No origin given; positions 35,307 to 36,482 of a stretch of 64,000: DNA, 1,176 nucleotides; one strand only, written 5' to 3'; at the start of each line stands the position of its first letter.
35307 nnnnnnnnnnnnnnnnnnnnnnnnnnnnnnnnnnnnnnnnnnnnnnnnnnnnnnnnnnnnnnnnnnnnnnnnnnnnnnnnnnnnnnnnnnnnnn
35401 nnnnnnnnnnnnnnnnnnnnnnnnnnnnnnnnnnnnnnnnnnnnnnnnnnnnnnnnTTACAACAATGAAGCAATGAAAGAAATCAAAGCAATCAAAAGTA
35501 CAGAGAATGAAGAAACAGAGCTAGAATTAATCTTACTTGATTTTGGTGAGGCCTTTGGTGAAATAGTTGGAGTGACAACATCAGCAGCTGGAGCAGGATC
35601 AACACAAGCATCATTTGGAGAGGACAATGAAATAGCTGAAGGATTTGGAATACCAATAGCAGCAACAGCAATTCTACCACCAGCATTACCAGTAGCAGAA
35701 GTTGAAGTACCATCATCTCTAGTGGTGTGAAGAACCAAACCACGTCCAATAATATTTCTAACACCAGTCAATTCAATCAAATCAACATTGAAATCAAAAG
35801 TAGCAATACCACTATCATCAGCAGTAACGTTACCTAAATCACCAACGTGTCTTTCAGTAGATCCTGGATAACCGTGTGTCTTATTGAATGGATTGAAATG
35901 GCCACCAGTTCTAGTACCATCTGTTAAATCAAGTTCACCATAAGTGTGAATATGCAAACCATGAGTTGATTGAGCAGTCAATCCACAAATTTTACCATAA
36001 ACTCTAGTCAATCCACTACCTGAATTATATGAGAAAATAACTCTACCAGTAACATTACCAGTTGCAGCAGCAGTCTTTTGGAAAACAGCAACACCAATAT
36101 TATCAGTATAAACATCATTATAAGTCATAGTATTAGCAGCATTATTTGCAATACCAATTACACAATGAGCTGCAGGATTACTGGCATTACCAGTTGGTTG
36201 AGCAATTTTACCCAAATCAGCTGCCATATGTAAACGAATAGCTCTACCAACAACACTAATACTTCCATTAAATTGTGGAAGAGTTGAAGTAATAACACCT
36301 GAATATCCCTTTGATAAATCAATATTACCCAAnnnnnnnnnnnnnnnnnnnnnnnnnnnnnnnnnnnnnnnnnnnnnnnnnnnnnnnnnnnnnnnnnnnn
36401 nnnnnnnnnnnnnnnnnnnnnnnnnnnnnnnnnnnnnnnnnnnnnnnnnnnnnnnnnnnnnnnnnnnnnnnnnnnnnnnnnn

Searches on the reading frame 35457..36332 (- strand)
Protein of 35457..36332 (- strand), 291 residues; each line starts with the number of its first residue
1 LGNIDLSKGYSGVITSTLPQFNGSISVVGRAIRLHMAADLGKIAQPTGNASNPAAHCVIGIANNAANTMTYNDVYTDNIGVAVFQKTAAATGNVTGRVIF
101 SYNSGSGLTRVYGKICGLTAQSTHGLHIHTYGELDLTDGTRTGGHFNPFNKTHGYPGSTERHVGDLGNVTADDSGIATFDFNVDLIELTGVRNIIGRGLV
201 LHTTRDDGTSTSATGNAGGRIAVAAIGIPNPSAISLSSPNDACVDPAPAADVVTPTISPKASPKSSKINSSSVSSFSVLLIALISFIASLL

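Call 10: search_protein_families(library=pfam, proteins=[window:35457-36332:-])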
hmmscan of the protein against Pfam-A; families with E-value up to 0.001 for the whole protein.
window:35457-36332:- (291 aa): 1 family
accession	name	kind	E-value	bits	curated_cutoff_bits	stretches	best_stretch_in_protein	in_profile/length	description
PF00080.25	Sod_Cu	-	4e-39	134.5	28.9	1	94-226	1-133/133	Copper/zinc superoxide dismutase (SODC)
